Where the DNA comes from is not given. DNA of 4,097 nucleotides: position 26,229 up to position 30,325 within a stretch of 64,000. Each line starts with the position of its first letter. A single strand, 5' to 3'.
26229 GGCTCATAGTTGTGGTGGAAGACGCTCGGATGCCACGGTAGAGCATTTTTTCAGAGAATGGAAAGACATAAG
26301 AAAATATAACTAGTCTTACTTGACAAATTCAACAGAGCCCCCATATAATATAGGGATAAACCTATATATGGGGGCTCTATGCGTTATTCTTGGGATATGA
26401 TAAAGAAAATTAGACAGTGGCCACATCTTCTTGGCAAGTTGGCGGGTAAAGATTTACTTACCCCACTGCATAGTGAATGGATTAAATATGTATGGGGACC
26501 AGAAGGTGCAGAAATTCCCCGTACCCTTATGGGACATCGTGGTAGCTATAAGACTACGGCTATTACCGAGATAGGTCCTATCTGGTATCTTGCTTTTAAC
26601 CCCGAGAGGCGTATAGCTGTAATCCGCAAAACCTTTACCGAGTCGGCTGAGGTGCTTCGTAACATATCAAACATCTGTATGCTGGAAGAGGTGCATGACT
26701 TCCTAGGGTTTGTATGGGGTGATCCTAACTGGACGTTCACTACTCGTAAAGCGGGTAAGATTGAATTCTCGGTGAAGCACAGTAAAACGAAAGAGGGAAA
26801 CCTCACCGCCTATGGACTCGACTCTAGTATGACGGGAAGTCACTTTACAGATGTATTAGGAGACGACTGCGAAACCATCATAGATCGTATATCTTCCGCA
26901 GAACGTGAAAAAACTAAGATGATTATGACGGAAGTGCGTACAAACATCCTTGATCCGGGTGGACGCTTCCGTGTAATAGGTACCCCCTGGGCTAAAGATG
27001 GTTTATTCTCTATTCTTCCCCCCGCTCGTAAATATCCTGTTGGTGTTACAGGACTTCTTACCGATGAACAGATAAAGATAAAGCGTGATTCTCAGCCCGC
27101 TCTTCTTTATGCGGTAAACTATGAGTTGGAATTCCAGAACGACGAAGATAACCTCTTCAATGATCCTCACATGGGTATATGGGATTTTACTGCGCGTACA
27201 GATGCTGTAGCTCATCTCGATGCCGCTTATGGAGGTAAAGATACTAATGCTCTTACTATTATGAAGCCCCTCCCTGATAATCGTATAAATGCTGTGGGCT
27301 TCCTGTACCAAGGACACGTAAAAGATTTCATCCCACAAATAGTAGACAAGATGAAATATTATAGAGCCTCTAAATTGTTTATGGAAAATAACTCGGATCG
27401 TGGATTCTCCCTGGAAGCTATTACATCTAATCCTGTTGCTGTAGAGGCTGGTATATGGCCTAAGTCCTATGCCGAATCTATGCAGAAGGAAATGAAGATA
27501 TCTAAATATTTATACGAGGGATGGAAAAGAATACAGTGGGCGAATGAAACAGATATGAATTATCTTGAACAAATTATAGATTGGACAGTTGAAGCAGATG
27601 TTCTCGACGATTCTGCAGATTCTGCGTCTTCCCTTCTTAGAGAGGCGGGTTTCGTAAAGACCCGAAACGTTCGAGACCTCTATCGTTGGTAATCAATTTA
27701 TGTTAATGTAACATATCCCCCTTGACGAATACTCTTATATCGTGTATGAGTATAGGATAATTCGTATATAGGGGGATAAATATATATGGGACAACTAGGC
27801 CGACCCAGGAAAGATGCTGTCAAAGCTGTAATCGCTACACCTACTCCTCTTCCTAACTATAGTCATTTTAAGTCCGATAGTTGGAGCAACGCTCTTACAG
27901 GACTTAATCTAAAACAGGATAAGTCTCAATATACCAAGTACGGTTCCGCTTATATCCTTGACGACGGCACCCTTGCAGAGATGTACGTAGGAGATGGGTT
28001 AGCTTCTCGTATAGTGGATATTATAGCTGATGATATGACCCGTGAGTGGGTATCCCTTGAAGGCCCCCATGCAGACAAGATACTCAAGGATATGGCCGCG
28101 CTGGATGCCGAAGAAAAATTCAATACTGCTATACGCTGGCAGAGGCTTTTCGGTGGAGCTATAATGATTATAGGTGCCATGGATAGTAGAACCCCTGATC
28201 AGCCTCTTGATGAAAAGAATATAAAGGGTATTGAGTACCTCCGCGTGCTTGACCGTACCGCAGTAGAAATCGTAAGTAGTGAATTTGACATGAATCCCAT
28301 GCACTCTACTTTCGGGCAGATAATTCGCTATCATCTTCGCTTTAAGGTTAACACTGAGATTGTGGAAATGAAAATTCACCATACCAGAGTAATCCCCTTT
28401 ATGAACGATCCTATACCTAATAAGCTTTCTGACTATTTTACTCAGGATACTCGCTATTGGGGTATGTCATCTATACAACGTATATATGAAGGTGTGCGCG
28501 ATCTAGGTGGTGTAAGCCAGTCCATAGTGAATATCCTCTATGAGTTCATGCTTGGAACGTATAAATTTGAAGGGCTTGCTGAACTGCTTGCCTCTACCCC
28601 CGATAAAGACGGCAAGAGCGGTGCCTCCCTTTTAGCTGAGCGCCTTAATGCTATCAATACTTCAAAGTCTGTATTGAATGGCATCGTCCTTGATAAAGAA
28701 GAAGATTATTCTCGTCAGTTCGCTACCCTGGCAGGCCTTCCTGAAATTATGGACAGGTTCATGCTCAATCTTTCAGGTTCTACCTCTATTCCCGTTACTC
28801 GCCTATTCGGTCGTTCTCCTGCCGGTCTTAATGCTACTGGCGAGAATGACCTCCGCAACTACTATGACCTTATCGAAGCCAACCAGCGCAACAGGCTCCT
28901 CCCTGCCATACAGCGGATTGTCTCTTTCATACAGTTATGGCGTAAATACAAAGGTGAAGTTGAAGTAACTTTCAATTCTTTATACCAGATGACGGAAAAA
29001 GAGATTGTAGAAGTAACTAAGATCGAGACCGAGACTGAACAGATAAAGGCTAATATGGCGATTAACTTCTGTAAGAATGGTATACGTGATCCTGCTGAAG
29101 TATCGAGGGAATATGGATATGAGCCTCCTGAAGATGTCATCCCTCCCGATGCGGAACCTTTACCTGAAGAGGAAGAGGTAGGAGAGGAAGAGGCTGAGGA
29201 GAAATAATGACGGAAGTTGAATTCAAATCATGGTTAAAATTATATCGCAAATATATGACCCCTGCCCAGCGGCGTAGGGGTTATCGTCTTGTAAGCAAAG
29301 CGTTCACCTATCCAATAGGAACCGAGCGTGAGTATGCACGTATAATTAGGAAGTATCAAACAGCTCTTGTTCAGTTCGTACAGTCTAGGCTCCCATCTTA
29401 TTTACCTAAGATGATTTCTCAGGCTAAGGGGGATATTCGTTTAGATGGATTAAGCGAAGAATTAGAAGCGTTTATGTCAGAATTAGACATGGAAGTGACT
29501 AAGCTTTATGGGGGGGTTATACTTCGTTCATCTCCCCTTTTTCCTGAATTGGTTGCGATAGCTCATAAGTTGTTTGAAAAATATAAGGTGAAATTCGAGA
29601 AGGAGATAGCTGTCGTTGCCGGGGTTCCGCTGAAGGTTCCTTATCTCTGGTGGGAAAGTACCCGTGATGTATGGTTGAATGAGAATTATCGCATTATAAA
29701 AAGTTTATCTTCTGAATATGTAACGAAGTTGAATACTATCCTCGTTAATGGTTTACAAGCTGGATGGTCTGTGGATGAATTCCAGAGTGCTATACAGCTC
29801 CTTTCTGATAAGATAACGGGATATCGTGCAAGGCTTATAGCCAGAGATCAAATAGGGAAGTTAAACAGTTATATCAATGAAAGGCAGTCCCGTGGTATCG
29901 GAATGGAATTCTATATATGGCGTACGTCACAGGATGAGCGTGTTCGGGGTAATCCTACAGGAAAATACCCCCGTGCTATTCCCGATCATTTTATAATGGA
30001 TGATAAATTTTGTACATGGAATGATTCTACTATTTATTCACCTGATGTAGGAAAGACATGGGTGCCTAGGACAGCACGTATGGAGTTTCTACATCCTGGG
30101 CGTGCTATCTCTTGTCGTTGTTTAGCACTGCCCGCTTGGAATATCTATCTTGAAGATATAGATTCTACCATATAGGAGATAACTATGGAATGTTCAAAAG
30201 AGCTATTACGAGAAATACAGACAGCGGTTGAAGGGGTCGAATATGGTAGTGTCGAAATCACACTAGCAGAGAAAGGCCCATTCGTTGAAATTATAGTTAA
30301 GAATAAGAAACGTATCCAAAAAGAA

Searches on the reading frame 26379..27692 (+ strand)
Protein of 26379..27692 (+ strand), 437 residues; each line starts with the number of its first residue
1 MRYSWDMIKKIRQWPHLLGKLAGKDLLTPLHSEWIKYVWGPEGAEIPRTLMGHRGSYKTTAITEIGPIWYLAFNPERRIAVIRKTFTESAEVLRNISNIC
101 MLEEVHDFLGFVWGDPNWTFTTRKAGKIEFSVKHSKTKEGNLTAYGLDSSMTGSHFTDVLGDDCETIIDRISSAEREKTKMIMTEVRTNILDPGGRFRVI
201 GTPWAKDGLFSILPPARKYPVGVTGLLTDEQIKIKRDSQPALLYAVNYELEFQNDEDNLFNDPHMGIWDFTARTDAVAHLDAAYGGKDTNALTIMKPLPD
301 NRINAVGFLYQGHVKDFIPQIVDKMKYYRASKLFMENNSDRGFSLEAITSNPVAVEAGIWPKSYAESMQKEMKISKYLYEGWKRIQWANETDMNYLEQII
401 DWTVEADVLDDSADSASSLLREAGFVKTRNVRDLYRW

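Call 9: search_protein_families(library=pfam, proteins=[window:26379-27692:+], max_evalue=0.01)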
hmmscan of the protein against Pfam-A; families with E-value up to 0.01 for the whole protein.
window:26379-27692:+ (437 aa): 1 family
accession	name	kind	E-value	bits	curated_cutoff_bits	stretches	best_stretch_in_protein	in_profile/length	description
PF22530.2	Terminase-T7_RNaseH-like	-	0.0089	16.7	27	0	280-378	1-99/108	Terminase Bacteriophage T7, Ribonuclease H-like domain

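Call 20: find_related_loci(query=window:26379-27692:+, collection=viral_contigs, flank=10000)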
Query window:26379-27692:+ (437 aa) in viral_contigs; peptide patterns used: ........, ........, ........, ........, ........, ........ (x = any residue, [..] = any of these).
3 stretches matched a pattern; 1 encode a relative of the query (tblastn E <= 1e-3); 1 distinct loci.
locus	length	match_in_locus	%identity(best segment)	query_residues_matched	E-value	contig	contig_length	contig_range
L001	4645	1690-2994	72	2-437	0e+0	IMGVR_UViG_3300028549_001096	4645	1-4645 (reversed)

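Call 21: find_homologous_proteins(query=window:26379-27692:+, max_evalue=1e-20)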
Query window:26379-27692:+ (437 aa): 390 proteins with E <= 1e-20 among 4173 candidates; the best 120 are listed.
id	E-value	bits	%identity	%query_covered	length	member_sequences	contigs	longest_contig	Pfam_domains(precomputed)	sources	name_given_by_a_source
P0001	3.7e-297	1003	100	99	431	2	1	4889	-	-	-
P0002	2.6e-216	737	72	100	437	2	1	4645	-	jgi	-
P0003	2.0e-173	595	58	100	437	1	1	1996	-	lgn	-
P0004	3.2e-139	483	50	100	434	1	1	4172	-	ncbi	-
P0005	2.6e-137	476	49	100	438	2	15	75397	-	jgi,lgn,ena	-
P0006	2.9e-135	470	49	100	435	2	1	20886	-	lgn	-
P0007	6.5e-134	465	49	100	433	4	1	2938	PF22530.3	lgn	-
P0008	4.9e-131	456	48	97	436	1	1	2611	-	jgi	-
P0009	1.2e-130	454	48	100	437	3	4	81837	-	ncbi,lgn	-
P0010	2.5e-130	453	48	99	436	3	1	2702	-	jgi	jgi:hypothetical protein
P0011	5.9e-130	452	47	98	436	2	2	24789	-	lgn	-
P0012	1.3e-129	451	47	98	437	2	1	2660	-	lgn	-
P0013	2.7e-126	440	47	97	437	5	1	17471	-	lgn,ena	-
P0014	1.4e-125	438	48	98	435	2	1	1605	-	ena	-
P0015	2.9e-125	437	47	97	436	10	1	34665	-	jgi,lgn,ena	-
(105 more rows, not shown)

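Call 22: find_encoding_contigs(protein=P0005, flank=10000, max_places=4)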
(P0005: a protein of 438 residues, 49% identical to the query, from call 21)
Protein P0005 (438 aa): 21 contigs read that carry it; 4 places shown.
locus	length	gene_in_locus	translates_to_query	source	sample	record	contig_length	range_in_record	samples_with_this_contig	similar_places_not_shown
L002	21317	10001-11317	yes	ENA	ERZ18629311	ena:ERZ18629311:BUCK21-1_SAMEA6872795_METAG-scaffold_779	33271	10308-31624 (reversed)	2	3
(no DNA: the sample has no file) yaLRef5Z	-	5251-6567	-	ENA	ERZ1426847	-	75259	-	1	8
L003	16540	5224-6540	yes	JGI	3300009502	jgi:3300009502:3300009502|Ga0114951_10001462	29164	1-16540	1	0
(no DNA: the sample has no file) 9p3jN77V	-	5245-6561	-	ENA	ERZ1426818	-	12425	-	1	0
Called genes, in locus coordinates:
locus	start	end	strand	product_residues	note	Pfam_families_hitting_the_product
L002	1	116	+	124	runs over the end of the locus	-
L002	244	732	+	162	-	-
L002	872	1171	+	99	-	-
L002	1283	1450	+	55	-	PF24192:DUF7417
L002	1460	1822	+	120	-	PF26820:Phage_T4_Y00F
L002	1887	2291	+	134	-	PF23790:Kyano_Gp96 (weak)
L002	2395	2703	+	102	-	-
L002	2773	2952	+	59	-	-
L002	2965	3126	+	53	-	-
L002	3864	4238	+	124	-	-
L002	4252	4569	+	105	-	-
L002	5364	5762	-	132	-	-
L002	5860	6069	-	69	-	-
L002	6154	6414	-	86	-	-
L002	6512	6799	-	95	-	-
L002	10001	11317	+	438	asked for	-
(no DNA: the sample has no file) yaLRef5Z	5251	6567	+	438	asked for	-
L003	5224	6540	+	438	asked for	-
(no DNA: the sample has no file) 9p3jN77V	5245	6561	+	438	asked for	-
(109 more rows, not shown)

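Call 23: find_encoding_contigs(protein=P0009, flank=10000, max_places=4)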
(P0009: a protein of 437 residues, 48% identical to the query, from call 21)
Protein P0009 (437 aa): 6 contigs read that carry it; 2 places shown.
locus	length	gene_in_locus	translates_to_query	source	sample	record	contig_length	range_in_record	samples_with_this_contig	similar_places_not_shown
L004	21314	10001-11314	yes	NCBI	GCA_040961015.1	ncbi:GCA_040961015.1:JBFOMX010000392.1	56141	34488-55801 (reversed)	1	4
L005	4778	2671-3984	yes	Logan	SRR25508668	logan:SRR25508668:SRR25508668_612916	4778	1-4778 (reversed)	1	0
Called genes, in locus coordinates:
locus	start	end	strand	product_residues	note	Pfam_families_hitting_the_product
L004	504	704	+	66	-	-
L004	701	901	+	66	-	-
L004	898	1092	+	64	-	-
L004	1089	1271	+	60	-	-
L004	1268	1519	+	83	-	-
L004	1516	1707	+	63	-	-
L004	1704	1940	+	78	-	-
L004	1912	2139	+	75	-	-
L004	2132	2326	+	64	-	-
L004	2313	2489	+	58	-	-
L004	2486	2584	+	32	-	-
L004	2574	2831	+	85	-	-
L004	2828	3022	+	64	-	-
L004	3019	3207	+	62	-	-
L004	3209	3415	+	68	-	-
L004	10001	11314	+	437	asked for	-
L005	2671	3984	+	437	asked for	-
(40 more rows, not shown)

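Call 30: search_dna_similar(query=window:26379-27692:+, collection=phages, mode=protein, max_rows=40)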
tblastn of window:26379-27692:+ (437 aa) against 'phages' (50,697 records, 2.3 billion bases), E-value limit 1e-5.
Records with a match: 29; places in all: 29; records where one place covers at least 80% of the query: 25.
Best place of each record, by identity: <60% 29.
By first word of the organism name: Lactococcus 12; Enterococcus 9; Leptospira 4; Acinetobacter 2; ANMV-1 1; uncultured 1.
By host as written in the record: Lactococcus lactis 10; Enterococcus faecalis 7; Leptospira biflexa Patoc 1 4; Lactococcus lactis P335 2; Acinetobacter baumannii AU0783 2; Enterococcus faecalis EfsPF36 1; Enterococcus hirae BBCO_MU_1 1; uncultured archaeon 1; and 1 more.
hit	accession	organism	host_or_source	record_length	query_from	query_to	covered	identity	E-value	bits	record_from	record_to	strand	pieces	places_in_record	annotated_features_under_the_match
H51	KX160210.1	Lactococcus phage 62502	Lactococcus lactis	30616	15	403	89%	35.0%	7e-56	205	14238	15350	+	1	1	terminase large subunit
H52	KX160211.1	Lactococcus phage 62503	Lactococcus lactis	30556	15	403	89%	34.4%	6e-55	202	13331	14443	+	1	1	terminase large subunit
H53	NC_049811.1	Lactococcus phage 62503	Lactococcus lactis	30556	15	403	89%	34.4%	6e-55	202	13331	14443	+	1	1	terminase large subunit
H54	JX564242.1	Lactococcus phage Q33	Lactococcus lactis P335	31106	15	403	89%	34.4%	6e-55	202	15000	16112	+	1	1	terminase large subunit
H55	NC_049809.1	Lactococcus phage Q33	Lactococcus lactis P335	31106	15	403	89%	34.4%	6e-55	202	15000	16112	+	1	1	terminase large subunit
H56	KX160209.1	Lactococcus phage 58502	Lactococcus lactis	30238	15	403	89%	34.4%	6e-55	202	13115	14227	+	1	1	terminase large subunit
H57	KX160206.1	Lactococcus phage 50902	Lactococcus lactis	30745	15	403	89%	34.4%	6e-55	202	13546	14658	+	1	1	terminase large subunit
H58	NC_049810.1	Lactococcus phage 50902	Lactococcus lactis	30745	15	403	89%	34.4%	6e-55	202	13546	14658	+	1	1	terminase large subunit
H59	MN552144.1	Lactococcus phage P1045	Lactococcus lactis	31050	15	403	89%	34.4%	6e-55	202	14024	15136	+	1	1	hypothetical protein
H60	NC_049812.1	Lactococcus phage P1045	Lactococcus lactis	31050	15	403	89%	34.4%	6e-55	202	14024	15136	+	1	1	hypothetical protein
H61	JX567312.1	Lactococcus phage BM13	Lactococcus lactis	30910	15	403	89%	34.4%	7e-55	202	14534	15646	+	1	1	terminase large subunit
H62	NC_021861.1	Lactococcus phage BM13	Lactococcus lactis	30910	15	403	89%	34.4%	7e-55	202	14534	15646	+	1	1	terminase large subunit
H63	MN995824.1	Enterococcus phage EFP1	Enterococcus faecalis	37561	11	403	90%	33.5%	1e-58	213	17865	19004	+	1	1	record has no annotation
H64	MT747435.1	Enterococcus phage AE4_2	Enterococcus faecalis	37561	11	403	90%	33.5%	1e-58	213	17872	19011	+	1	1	terminase large subunit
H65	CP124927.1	Enterococcus phage 1_EfsPF36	Enterococcus faecalis EfsPF36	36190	11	403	90%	33.1%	5e-57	208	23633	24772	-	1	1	record has no annotation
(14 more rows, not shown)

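Call 39: find_related_loci(query=A1, collection=viral_contigs, flank=10000)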
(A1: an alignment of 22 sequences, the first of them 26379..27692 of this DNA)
Query A1 (437 aa) in viral_contigs; peptide patterns used: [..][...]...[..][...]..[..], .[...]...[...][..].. (x = any residue, [..] = any of these).
582 stretches matched a pattern (row limit reached: there are more); 563 encode a relative of the query (tblastn E <= 1e-3); the best 80 are kept; 80 distinct loci.
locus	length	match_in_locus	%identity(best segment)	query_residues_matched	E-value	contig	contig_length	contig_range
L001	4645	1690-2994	72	2-437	0e+0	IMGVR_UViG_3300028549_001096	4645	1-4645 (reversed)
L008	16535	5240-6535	49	3-437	3e-140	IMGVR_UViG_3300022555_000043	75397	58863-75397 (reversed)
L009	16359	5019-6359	48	3-436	2e-128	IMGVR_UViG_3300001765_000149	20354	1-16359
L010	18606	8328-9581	47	3-425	5e-126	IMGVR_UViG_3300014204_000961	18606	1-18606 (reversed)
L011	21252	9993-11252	47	1-425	2e-121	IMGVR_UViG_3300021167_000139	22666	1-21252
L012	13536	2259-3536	46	3-425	2e-117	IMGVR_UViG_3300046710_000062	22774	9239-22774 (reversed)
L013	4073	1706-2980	45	3-425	2e-115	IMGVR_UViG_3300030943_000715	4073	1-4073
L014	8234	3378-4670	44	1-437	1e-113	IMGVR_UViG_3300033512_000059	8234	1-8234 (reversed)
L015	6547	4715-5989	45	3-425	5e-113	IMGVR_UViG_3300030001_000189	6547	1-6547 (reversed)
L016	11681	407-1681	45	3-425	6e-113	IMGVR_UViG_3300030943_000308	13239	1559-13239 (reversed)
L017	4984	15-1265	45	8-429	1e-112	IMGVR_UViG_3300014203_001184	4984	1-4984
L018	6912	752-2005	44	6-437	2e-108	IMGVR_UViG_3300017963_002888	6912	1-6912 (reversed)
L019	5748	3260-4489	43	3-421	4e-105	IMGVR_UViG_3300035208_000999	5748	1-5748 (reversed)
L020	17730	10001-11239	43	1-422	7e-104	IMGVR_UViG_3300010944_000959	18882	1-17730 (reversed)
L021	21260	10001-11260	47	1-425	3e-121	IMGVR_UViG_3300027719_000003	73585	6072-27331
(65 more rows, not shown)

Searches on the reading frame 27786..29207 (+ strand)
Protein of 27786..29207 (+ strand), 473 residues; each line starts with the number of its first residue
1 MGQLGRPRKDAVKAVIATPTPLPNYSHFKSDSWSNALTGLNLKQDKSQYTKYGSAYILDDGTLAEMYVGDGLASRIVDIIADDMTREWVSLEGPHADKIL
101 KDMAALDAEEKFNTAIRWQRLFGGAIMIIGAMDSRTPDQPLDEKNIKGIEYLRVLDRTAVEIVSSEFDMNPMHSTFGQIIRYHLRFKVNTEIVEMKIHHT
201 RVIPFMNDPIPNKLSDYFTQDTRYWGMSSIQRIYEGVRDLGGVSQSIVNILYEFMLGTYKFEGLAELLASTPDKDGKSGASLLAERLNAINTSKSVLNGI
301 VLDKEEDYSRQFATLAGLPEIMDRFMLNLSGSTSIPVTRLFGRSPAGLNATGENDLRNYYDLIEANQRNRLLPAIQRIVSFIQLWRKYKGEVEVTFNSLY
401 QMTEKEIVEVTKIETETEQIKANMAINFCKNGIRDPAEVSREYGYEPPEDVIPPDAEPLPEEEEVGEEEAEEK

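Call 9: search_protein_families(library=pfam, proteins=[window:27786-29207:+], max_evalue=0.01)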
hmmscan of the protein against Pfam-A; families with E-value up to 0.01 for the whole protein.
window:27786-29207:+ (473 aa): 1 family
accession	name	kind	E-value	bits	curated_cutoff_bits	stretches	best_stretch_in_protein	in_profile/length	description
PF06381.16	Phage_portal_3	-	3e-81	273.4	33.8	1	64-417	4-354/357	Phage portal protein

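Call 13: search_dna_similar(query=window:27786-29207:+, collection=phages, mode=protein, max_rows=25)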
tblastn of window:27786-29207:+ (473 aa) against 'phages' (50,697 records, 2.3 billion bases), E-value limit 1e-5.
Records with a match: 1608; places in all: 1611; records where one place covers at least 80% of the query: 36.
Best place of each record, by identity: <60% 1608.
By first word of the organism name: Klebsiella 477; Escherichia 336; Vibrio 274; Acinetobacter 93; Xanthomonas 39; Shigella 33; Aeromonas 31; Yersinia 27; Salmonella 27; Erwinia 26; and 50 more.
By host as written in the record: - 365; Klebsiella pneumoniae 214; Escherichia coli 98; Acinetobacter baumannii 44; Escherichia coli DSM 12242 43; Escherichia coli K-12 MG1655 35; Campylobacter jejuni 19; Erwinia amylovora 16; and 374 more.
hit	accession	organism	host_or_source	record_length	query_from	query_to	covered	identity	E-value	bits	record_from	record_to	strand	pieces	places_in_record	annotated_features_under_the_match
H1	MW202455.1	Caudoviricetes sp.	Manatee Spring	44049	31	449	89%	31.6%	5e-47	180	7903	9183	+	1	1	hypothetical protein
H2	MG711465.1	Faecalibacterium phage FP_Brigit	Faecalibacterium prausnitzii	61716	29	451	89%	28.6%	1e-42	167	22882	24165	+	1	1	portal protein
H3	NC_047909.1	Faecalibacterium phage FP_Brigit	Faecalibacterium prausnitzii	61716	29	451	89%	28.6%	1e-42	167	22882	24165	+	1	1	portal protein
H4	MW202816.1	Caudoviricetes sp.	Manatee Spring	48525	5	401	84%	30.2%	5e-36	147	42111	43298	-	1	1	hypothetical protein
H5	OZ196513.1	Vibrio phage D93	Seawater and oysters mix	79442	30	401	79%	32.0%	3e-40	160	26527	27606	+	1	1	portal protein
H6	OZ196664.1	Vibrio phage D71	Seawater and oysters mix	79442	30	401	79%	32.0%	3e-40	160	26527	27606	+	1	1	portal protein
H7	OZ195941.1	Vibrio phage D81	Seawater and oysters mix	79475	30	401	79%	32.0%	3e-40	160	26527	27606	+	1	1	portal protein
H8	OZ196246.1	Vibrio phage D82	Seawater and oysters mix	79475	30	401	79%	32.0%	3e-40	160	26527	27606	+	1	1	portal protein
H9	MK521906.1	Klebsiella phage vB_KpnM_FZ14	Klebsiella pneumoniae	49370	10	449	93%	26.7%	2e-32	137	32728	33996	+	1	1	putative protein HI | large subunit terminase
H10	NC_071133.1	Klebsiella phage vB_KpnM_FZ14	Klebsiella pneumoniae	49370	10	449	93%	26.7%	2e-32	137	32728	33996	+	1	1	portal protein | terminase large subunit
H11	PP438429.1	Synechococcus phage Ssp-JY39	Synechococcus sp.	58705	31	402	79%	31.6%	8e-44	171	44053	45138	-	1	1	putative portal protein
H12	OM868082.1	Synechococcus phage Yong-M2-251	Synechococcus sp. PCC 7002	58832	31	402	79%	31.6%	8e-44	171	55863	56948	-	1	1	portal protein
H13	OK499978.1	Klebsiella phage vB_KpnM_JustaPhage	Klebsiella pneumonaie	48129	10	449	93%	26.5%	3e-31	133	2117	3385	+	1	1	portal protein | outer membrane adhesin-like protein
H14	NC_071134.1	Klebsiella phage vB_KpnM_JustaPhage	Klebsiella pneumonaie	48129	10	449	93%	26.5%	3e-31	133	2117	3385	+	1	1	portal protein | terminase large subunit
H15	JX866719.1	Klebsiella phage JD001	Klebsiella pneumoniae JDM777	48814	10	449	93%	26.5%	6e-31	132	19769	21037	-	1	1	hypothetical protein | TerL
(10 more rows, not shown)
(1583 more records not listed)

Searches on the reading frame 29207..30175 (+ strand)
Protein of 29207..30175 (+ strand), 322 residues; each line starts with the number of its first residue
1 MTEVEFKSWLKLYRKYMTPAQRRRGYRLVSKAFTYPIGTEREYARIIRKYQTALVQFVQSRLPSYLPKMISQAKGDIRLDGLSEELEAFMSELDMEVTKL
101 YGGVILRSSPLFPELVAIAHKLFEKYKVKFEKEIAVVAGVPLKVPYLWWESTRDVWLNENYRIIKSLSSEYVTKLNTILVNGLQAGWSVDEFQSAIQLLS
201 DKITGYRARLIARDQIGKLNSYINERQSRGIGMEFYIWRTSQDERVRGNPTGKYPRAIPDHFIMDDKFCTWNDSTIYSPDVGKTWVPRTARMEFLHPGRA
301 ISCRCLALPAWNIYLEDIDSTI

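Call 9: search_protein_families(library=pfam, proteins=[window:29207-30175:+], max_evalue=0.01)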
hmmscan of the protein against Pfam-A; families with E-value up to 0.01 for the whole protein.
window:29207-30175:+ (322 aa): 1 family
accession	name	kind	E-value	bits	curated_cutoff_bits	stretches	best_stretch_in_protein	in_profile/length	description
PF04233.19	Phage_Mu_F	-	4.6e-07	31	29.6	1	174-306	2-110/112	Phage Mu protein F like protein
